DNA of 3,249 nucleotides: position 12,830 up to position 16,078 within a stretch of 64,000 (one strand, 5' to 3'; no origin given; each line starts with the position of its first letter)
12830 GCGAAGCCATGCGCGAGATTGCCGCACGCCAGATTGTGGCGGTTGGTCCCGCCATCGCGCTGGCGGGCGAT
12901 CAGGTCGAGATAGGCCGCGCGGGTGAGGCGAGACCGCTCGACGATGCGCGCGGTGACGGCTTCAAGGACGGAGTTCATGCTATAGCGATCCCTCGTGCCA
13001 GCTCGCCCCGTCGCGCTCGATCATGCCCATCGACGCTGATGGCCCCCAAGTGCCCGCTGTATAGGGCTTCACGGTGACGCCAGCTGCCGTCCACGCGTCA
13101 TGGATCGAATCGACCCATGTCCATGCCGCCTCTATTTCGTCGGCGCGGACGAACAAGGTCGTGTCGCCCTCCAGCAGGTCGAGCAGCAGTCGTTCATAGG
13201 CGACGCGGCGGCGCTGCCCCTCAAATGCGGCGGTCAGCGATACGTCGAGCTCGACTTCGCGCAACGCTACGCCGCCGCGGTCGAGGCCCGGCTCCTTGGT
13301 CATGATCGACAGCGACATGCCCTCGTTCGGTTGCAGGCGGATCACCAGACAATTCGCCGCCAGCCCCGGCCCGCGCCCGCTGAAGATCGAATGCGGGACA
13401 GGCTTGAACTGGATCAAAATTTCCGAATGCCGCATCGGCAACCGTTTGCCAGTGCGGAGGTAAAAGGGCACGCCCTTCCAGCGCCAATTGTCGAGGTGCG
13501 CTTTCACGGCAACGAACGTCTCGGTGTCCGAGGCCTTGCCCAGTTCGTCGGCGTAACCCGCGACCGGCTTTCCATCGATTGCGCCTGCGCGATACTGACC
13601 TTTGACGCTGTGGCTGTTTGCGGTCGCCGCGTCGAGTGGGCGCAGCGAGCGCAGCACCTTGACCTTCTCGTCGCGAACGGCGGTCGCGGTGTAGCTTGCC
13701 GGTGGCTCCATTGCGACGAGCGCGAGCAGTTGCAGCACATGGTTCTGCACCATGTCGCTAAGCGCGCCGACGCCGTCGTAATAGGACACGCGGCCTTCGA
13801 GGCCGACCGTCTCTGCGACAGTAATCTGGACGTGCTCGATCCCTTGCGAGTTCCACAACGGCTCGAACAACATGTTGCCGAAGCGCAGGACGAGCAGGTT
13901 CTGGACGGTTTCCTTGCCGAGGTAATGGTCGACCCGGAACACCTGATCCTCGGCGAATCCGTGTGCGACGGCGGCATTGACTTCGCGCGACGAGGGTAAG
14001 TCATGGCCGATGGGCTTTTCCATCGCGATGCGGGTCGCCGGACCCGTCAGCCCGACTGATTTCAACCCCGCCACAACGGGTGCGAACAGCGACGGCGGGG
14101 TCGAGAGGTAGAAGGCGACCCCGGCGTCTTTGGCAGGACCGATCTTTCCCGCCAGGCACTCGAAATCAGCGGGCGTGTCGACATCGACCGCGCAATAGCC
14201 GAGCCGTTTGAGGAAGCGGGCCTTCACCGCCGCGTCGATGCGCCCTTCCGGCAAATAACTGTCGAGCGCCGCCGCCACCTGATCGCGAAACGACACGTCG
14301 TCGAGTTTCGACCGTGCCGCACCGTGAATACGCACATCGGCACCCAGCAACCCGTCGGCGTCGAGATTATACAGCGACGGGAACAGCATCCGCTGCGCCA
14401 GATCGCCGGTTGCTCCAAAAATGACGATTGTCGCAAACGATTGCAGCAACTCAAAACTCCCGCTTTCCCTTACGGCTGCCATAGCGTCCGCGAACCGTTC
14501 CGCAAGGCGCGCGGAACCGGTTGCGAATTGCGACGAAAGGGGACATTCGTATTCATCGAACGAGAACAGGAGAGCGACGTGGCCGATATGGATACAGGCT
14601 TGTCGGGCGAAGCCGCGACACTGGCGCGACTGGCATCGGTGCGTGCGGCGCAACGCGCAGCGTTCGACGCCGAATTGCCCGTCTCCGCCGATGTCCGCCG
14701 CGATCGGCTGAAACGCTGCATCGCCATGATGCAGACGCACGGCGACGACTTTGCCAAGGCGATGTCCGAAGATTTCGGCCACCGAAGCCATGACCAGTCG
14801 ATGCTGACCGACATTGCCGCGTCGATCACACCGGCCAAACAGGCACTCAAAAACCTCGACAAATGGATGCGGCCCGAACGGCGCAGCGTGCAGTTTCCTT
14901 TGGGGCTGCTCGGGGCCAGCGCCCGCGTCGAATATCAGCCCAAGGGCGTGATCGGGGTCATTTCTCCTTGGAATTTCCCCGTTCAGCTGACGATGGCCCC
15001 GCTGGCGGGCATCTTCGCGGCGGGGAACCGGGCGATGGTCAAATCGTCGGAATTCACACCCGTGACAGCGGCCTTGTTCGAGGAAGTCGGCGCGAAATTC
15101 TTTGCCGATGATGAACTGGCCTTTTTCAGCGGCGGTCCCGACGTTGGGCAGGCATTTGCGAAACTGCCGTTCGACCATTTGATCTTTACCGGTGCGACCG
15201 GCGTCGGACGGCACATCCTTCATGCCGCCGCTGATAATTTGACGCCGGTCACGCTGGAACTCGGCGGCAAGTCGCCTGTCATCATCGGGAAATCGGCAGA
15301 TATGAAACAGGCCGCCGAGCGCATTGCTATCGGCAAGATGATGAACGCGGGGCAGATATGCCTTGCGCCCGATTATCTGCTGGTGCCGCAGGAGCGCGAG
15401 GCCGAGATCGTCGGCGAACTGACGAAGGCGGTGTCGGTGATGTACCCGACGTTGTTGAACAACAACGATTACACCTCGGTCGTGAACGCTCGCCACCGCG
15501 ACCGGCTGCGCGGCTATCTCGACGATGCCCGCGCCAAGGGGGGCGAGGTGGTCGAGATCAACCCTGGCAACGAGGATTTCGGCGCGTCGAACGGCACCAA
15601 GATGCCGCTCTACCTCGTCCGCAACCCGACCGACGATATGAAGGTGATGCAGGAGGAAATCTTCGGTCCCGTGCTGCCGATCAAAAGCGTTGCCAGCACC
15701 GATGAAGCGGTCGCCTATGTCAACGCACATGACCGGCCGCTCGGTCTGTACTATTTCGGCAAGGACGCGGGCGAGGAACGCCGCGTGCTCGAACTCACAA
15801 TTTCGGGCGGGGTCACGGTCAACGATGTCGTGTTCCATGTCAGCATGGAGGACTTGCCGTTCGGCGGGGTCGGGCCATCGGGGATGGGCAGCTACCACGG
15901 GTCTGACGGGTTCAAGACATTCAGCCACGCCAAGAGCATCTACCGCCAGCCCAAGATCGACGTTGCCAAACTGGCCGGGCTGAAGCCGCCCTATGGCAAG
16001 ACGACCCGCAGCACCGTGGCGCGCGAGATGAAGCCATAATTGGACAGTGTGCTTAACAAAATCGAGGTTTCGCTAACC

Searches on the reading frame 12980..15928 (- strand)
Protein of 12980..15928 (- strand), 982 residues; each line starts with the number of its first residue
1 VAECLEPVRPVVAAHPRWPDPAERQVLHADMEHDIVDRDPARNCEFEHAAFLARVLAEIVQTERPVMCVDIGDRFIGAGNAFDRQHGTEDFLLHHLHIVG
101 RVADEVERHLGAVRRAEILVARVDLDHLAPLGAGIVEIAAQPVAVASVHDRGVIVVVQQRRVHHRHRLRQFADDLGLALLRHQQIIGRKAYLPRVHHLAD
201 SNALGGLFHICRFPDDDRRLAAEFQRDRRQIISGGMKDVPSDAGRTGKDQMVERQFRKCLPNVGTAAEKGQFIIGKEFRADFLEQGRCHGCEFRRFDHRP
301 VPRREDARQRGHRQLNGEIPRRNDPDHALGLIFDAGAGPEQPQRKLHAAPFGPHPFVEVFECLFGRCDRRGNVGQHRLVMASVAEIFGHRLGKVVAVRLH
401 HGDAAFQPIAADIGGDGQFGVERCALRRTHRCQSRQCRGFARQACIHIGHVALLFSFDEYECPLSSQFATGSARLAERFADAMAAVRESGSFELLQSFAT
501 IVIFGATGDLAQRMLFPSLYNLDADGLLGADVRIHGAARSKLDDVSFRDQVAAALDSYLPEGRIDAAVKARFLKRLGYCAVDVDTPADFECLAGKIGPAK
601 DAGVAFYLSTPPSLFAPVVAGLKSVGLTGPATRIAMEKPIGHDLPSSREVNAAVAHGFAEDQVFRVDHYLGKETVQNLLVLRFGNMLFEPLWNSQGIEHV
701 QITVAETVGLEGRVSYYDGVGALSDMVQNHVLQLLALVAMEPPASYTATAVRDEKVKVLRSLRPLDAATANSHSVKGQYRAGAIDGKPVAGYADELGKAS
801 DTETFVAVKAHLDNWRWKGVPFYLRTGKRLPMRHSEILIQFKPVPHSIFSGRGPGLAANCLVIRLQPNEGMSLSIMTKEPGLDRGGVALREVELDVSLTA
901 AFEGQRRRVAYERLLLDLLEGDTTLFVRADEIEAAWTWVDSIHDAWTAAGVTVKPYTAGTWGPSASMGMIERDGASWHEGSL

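Call 9: search_protein_families(library=pfam, proteins=[window:12980-15928:-], max_evalue=0.001)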
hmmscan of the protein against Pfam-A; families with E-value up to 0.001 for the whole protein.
window:12980-15928:- (982 aa): 2 families
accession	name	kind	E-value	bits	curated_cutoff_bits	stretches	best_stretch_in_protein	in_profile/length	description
PF02781.21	G6PD_C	-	1.5e-116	389.1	27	1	679-978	1-296/296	Glucose-6-phosphate dehydrogenase, C-terminal domain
PF00479.28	G6PD_N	-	3.3e-52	178.2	22.1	1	502-677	1-183/183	Glucose-6-phosphate dehydrogenase, NAD binding domain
